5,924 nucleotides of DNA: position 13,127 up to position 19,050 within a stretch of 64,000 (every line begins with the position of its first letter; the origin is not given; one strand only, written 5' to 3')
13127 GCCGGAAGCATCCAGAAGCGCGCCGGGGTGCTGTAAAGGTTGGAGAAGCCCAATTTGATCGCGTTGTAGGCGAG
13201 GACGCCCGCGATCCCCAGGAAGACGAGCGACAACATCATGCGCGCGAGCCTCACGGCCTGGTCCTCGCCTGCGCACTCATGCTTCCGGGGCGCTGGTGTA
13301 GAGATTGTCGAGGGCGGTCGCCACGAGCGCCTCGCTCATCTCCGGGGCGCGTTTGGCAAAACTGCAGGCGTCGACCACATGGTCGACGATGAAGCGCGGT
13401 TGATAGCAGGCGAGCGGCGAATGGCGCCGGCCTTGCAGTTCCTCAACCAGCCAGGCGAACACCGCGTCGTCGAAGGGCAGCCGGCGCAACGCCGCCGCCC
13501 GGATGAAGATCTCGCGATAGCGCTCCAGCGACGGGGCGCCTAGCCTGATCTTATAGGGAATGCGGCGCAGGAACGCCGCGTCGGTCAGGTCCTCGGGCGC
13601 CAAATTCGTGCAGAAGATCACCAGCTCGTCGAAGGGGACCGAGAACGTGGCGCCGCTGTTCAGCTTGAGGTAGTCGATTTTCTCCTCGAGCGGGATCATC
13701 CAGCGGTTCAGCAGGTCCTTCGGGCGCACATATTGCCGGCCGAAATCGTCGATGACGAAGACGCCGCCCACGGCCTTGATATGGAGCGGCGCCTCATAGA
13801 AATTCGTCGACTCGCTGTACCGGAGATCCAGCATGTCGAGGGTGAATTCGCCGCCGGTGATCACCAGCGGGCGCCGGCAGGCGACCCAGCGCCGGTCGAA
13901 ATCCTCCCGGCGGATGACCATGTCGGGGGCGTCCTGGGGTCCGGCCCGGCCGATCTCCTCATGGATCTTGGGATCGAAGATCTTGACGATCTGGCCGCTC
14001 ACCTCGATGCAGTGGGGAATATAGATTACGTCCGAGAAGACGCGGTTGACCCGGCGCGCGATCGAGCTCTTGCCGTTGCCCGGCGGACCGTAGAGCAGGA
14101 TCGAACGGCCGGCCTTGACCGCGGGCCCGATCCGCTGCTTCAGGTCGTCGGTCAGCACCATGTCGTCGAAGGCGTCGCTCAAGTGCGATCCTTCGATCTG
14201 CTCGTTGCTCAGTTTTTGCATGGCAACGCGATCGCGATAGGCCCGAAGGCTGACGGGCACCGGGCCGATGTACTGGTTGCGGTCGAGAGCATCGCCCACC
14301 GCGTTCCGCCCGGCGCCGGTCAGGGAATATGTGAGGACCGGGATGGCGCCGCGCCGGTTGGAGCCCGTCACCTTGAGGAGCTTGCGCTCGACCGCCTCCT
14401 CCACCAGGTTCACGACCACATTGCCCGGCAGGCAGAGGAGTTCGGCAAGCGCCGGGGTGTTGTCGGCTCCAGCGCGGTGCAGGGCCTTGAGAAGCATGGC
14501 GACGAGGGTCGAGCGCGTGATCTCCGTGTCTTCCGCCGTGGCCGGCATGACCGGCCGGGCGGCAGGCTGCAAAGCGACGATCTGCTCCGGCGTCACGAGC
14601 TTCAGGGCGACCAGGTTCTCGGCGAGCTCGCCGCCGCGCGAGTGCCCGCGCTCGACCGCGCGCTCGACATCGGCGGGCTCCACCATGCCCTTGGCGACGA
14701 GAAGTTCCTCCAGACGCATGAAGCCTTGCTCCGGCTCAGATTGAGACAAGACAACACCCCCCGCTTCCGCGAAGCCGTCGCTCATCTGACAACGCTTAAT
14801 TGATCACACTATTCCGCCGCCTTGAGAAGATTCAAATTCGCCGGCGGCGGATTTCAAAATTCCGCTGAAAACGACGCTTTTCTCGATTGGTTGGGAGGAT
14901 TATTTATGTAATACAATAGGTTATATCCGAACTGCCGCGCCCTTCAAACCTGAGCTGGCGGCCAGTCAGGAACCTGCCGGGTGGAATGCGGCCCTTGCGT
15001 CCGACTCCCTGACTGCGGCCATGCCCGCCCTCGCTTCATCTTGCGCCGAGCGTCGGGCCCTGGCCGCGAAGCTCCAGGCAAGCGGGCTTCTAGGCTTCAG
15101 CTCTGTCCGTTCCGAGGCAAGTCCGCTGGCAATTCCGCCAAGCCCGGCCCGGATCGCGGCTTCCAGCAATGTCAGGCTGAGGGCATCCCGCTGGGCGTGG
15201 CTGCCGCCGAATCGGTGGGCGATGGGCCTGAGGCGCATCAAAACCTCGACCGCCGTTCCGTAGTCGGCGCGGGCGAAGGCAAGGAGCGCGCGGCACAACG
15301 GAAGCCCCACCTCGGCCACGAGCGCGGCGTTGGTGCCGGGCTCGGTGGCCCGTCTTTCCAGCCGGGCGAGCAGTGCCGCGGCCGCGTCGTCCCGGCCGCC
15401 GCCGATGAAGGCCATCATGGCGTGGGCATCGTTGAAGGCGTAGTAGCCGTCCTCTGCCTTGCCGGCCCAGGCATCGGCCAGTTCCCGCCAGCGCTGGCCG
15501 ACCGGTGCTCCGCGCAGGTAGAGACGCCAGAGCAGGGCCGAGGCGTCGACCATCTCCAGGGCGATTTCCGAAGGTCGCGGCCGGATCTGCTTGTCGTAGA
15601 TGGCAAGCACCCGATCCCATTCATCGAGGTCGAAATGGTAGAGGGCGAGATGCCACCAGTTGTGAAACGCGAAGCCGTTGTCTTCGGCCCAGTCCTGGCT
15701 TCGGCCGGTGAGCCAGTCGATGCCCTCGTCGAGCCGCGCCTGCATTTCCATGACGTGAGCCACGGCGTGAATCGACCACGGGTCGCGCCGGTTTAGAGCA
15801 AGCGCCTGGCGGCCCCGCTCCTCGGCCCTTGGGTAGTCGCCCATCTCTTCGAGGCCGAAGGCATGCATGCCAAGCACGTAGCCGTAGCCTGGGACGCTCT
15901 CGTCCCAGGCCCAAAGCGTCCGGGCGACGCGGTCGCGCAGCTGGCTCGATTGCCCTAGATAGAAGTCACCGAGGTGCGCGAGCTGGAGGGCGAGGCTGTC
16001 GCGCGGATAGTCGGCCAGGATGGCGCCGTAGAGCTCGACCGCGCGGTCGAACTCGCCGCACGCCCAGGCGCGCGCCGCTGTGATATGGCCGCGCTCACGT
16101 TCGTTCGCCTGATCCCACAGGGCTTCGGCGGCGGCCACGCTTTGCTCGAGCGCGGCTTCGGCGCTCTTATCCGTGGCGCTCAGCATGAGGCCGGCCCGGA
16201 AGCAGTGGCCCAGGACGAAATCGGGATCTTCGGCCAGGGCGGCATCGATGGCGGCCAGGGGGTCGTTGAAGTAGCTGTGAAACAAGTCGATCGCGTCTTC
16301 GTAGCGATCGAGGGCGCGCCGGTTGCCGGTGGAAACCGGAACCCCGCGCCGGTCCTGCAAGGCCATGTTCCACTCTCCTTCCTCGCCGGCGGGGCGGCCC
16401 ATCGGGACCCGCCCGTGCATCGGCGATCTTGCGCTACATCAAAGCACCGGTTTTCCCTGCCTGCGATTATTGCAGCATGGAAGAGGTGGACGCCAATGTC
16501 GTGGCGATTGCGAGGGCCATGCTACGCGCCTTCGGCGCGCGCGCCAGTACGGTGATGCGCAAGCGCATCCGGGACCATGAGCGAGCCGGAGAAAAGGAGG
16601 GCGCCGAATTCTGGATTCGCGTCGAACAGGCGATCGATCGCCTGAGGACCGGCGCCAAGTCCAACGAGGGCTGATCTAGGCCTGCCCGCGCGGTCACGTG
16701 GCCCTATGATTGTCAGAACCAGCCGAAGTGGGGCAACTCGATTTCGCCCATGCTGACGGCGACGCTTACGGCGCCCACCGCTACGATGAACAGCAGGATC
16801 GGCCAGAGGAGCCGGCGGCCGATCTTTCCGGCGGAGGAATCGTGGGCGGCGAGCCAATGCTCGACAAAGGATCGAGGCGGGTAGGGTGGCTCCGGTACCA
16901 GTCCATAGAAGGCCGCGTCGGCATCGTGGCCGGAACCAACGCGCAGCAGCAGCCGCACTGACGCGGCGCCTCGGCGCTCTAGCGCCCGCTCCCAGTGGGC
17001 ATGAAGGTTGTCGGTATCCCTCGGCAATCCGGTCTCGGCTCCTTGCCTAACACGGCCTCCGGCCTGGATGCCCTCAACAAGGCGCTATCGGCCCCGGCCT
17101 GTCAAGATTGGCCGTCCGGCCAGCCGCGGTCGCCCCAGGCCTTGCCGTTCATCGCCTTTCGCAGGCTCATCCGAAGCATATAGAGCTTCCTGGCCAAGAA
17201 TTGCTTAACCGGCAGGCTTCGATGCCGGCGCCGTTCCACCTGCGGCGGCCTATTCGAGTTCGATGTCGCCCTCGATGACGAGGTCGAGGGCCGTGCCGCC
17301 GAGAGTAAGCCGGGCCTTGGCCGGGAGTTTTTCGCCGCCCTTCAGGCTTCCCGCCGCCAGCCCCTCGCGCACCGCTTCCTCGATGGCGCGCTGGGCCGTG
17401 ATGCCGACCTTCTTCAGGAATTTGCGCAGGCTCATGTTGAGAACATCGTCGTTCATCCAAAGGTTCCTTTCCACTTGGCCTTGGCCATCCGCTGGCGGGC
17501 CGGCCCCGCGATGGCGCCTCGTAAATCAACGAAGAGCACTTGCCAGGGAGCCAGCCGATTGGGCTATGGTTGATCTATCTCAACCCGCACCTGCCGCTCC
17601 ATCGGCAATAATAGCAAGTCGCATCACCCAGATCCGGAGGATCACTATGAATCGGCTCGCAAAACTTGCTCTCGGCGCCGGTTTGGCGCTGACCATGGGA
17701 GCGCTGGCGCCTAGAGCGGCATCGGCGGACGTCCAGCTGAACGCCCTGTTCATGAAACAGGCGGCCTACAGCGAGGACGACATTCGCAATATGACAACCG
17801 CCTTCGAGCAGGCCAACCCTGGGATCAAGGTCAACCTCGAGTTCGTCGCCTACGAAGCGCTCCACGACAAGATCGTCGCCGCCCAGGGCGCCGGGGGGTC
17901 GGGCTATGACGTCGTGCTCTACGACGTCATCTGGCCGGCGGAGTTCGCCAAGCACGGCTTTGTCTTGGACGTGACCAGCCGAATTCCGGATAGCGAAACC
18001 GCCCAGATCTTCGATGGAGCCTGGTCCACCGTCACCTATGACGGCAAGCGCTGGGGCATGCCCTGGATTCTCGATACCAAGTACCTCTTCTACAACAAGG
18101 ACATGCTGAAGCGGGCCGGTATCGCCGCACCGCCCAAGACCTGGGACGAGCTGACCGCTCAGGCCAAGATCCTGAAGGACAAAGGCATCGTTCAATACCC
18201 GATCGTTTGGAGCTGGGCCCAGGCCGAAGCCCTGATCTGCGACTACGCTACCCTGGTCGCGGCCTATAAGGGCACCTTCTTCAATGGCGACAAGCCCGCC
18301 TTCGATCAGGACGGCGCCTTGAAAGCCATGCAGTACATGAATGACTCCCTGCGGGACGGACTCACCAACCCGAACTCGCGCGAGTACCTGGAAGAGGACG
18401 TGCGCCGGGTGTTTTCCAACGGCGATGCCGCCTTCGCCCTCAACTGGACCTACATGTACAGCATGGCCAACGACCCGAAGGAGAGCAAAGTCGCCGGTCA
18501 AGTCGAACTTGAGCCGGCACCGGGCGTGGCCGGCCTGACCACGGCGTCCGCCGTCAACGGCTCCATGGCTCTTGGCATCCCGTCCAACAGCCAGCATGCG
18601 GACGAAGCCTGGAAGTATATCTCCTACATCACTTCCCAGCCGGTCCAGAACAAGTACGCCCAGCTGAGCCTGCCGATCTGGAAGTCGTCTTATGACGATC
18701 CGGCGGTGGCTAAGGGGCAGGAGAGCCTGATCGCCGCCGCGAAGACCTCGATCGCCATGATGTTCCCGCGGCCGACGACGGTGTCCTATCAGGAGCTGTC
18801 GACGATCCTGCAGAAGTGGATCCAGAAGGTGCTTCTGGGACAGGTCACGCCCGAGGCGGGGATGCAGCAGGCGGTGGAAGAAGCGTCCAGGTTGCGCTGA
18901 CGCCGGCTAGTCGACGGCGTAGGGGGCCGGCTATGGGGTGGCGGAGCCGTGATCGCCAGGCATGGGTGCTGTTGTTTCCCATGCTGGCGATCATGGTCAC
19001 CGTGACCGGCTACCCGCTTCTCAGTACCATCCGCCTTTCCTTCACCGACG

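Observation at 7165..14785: Two paralogous MshEN-AAA+ ATPases bracket a fucosyltransferase / acyl-adenylate ligase / hydratase cassette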

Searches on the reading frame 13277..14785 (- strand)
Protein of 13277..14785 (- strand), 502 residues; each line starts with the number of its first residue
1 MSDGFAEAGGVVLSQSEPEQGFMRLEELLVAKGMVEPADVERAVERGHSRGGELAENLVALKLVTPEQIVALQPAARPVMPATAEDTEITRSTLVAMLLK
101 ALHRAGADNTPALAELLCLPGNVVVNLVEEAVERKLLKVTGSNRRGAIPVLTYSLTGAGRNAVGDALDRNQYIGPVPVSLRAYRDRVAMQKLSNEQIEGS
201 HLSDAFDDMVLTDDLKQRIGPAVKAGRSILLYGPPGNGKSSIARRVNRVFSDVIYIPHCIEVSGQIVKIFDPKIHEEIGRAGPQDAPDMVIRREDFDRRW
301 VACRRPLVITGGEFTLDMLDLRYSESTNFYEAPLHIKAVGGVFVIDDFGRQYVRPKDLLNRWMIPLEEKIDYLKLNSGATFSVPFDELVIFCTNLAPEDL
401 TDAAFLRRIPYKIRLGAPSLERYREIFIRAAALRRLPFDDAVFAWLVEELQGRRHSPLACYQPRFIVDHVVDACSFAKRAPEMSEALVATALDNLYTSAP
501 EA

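Call 3: search_protein_families(library=pfam, proteins=[window:13277-14785:-], max_evalue=0.01)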
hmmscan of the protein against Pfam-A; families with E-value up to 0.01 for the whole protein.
window:13277-14785:- (502 aa): 3 families
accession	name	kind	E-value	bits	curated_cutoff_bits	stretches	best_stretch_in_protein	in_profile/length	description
PF13191.12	AAA_16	-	0.0001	23.3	32.6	1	215-281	12-85/167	AAA ATPase domain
PF01078.27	Mg_chelatase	-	0.0013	18.6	20.3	1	222-253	18-49/207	Magnesium chelatase, subunit ChlI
PF00004.35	AAA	-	0.0046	17.9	21.2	0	229-250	1-22/131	ATPase family associated with various cellular activities (AAA)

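Call 4: search_protein_families(library=ncbifam, proteins=[window:13277-14785:-], max_evalue=0.01)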
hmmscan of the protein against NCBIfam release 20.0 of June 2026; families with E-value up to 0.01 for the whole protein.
window:13277-14785:- (502 aa): 5 families
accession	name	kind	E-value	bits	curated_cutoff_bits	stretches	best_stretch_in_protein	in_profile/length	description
NF053729.1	c-di-GMP_motif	domain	3.6e-07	29.9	38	1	25-70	2-47/53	cyclic di-GMP-binding domain-containing protein, MshE-related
NF042959.1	IteA_antiphage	equivalog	3.5e-06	26.4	510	0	223-248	122-147/367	anti-phage ATPase IteA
TIGR03689.1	pup_AAA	equivalog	1.1e-05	24.4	504.75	1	204-252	196-242/512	proteasome ATPase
NF041006.2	cell_div_CdvC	equivalog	0.0046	15.9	650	0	226-247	134-155/370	cell division protein CdvC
NF007365.0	PRK09862.1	equivalog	0.0053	15.4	530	1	188-253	172-237/506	YifB family Mg chelatase-like AAA ATPase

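Call 8: search_protein_families(library=padloc, proteins=[window:13277-14785:-], max_evalue=0.01)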
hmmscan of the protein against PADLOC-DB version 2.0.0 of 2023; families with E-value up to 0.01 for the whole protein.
window:13277-14785:- (502 aa): 5 families
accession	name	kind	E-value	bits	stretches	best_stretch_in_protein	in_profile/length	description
PDLC02196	IetA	-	6.4e-07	27.1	1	223-247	119-143/374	-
PDLC02195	IetA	-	2e-06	25.4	1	222-246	133-157/395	-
PDLC04232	IetA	-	1.7e-05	22.4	1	227-246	117-136/330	-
PDLC00915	TRIP13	-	0.003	15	0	229-248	66-85/302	TRIP13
PDLC03922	MkoB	-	0.0032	14.8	1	92-169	28-98/610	-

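Call 75: find_homologous_proteins(query=window:13277-14785:-, max_evalue=1e-30)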
Query window:13277-14785:- (502 aa): 7302 proteins with E <= 1e-30 among 8000 candidates; the best 120 are listed.
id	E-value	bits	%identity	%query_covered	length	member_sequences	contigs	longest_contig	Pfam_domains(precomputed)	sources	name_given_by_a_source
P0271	0.0e+0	1069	100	96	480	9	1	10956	-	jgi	-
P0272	7.0e-293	990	91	96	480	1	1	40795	-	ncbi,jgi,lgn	jgi:predicted ATPase with chaperone activity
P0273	5.4e-288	974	90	96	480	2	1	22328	PF13191.13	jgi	-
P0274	5.5e-288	974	90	96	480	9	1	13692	PF13191.13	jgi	-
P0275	5.9e-274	927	86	95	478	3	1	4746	PF13191.13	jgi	jgi:predicted ATPase with chaperone activity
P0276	5.1e-250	848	78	95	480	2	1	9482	-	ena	-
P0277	3.0e-231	787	77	89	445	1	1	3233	PF13191.13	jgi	jgi:predicted ATPase with chaperone activity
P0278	4.0e-230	783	80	84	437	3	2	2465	-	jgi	-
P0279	2.3e-211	721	67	96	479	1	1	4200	-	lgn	-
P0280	8.9e-207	706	64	94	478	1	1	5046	-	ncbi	-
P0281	1.9e-206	705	64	94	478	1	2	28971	-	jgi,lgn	jgi:hypothetical protein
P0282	1.3e-205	702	64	94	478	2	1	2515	-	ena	-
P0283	1.1e-202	692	64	94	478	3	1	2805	-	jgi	jgi:energy-coupling factor transporter ATP-binding protein EcfA2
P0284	1.2e-200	686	64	95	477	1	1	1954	-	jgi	jgi:hypothetical protein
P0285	7.5e-200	683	63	96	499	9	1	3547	-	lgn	-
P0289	5.8e-197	673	62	94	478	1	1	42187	-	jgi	jgi:hypothetical protein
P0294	2.0e-195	668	62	94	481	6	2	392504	-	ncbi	-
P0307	3.5e-191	654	61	94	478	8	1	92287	-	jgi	jgi:hypothetical protein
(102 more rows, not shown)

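Call 76: find_encoding_contigs(protein=P0294, flank=10000, max_places=2)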
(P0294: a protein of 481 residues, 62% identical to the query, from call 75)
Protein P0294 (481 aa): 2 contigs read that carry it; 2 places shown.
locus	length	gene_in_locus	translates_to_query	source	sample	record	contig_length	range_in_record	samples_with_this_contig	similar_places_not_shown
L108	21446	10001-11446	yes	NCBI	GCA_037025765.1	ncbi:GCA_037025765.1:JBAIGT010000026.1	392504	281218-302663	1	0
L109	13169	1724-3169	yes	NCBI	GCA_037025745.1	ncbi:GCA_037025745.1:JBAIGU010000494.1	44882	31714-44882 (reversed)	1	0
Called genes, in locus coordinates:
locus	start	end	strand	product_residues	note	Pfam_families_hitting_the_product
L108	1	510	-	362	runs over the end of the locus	PF10994:DUF2817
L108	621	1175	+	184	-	PF14559:TPR_19 (faint), PF23914:TPR_CcmH_CycH (faint), PF12895:ANAPC3 (faint), PF13371:TPR_9 (weak), PF13424:TPR_12 (weak), PF13432:TPR_16 (weak), PF00515:TPR_1 (weak), PF07719:TPR_2 (weak), +5 more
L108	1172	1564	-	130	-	PF08818:DUF1801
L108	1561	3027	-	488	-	PF07690:MFS_1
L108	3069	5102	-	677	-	PF04879:Molybdop_Fe4S4, PF00384:Molybdopterin, PF01568:Molydop_binding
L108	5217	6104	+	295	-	PF00892:EamA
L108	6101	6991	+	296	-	PF00892:EamA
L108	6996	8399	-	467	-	PF00224:PK, PF02887:PK_C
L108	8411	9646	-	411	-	PF13660:DUF4147, PF05161:MOFRL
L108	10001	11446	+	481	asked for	-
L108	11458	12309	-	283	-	-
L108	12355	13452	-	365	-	PF02668:TauD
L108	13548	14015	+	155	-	PF13884:Peptidase_S74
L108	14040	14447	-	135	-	-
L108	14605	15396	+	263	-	-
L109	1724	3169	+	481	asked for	-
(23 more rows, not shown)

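Call 77: find_encoding_contigs(protein=P0307, flank=10000, max_places=2)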
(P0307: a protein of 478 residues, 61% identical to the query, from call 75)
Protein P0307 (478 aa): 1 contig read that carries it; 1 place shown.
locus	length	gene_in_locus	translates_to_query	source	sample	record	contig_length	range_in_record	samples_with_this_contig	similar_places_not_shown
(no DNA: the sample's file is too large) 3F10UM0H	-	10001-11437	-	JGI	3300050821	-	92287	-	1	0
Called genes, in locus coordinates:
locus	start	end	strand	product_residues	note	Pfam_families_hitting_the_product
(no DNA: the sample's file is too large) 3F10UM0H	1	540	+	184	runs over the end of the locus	PF13432:TPR_16 (weak), PF13371:TPR_9 (weak), PF12895:ANAPC3 (weak), PF00515:TPR_1 (weak), PF07719:TPR_2 (weak), PF13424:TPR_12, PF13432:TPR_16, PF00515:TPR_1 (weak), +8 more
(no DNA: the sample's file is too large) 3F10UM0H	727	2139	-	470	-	PF07690:MFS_1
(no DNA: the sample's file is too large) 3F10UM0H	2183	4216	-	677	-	PF04879:Molybdop_Fe4S4, PF00384:Molybdopterin, PF01568:Molydop_binding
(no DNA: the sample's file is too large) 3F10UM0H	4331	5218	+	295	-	PF00892:EamA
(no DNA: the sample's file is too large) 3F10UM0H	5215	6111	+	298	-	PF00892:EamA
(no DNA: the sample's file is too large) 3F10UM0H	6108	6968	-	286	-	PF02668:TauD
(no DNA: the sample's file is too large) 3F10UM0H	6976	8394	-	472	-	PF00224:PK, PF02887:PK_C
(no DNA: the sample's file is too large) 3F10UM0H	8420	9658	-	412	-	PF13660:DUF4147, PF05161:MOFRL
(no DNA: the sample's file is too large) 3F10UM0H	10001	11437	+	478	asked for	-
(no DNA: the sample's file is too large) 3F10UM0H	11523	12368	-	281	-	-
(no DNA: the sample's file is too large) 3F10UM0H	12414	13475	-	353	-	PF02668:TauD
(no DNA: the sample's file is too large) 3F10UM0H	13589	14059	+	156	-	PF13884:Peptidase_S74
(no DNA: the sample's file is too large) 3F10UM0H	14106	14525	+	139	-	-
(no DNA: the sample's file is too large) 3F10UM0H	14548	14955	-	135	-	-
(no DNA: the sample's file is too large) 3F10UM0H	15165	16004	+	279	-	-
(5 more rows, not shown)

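Call 78: find_encoding_contigs(protein=P0289, flank=10000, max_places=2)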
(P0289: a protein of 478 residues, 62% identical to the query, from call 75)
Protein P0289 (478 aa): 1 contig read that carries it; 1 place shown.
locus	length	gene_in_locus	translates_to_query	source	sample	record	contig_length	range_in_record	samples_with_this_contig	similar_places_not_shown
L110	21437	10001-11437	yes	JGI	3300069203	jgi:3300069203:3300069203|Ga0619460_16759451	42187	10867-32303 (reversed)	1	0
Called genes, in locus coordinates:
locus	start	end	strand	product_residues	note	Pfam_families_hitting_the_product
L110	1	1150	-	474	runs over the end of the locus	PF07690:MFS_1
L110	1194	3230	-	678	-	PF04879:Molybdop_Fe4S4, PF00384:Molybdopterin, PF01568:Molydop_binding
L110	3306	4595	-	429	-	PF01547:SBP_bac_1 (weak), PF13416:SBP_bac_8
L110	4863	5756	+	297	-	PF03372:Exo_endo_phos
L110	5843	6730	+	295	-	PF00892:EamA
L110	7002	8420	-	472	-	PF00224:PK, PF02887:PK_C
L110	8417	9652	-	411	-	PF13660:DUF4147, PF05161:MOFRL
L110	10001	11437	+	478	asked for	-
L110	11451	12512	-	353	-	PF02668:TauD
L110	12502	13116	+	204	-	PF13884:Peptidase_S74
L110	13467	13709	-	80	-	-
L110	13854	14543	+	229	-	-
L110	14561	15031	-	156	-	PF07310:PAS_5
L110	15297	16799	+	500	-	PF02113:Peptidase_S13, PF13354:Beta-lactamase2 (faint), PF00768:Peptidase_S11 (faint), PF02113:Peptidase_S13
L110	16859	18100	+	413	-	PF01042:Ribonuc_L-PSP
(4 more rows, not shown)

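Call 81: search_protein_families(library=pfam, proteins=[window:13277-14719:-], max_evalue=0.01)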
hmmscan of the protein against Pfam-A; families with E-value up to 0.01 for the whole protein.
window:13277-14719:- (480 aa): 3 families
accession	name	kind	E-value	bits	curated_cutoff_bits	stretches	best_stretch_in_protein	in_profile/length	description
PF13191.12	AAA_16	-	9.4e-05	23.4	32.6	1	193-259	12-85/167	AAA ATPase domain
PF01078.27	Mg_chelatase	-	0.0012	18.7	20.3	1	200-231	18-49/207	Magnesium chelatase, subunit ChlI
PF00004.35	AAA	-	0.0042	18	21.2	0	207-228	1-22/131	ATPase family associated with various cellular activities (AAA)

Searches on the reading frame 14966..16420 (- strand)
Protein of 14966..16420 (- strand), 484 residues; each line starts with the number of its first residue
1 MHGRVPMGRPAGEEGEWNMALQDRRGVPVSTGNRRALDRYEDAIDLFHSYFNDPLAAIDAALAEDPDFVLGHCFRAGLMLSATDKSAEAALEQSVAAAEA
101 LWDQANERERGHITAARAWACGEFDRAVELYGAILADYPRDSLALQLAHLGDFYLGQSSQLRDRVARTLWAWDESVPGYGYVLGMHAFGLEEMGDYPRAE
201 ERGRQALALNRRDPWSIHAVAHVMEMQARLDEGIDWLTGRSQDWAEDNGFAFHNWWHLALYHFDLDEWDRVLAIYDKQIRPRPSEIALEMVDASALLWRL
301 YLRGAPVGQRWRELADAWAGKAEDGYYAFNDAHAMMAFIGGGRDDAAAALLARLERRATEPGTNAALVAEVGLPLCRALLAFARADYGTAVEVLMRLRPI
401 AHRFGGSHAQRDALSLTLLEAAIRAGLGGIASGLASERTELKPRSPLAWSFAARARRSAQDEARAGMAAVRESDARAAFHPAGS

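Call 3: search_protein_families(library=pfam, proteins=[window:14966-16420:-], max_evalue=0.01)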
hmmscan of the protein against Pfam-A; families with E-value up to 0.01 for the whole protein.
window:14966-16420:- (484 aa): 2 families
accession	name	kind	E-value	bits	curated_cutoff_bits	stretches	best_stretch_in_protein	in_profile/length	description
PF13428.12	TPR_14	-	0.00012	22.9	23.5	0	115-146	8-39/44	Tetratricopeptide repeat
PF13176.12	TPR_7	-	0.002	18.5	27.9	0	120-133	11-24/36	Tetratricopeptide repeat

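Call 4: search_protein_families(library=ncbifam, proteins=[window:14966-16420:-], max_evalue=0.01)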
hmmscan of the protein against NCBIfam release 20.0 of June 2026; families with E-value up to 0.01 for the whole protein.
window:14966-16420:- (484 aa): 0 families

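Call 8: search_protein_families(library=padloc, proteins=[window:14966-16420:-], max_evalue=0.01)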
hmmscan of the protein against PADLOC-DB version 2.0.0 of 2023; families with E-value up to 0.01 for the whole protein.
window:14966-16420:- (484 aa): 0 families

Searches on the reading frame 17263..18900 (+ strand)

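Call 47: search_protein_families(library=pfam, proteins=[window:17263-18900:+], max_evalue=0.001)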
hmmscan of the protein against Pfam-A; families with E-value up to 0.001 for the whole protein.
window:17263-18900:+ (545 aa): 2 families
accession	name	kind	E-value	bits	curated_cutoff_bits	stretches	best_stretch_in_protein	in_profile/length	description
PF01547.30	SBP_bac_1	-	4.7e-43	148.8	26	1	174-462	10-306/307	Bacterial extracellular solute-binding protein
PF13416.11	SBP_bac_8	-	1.2e-29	104.4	27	1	177-484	2-273/279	Bacterial extracellular solute-binding protein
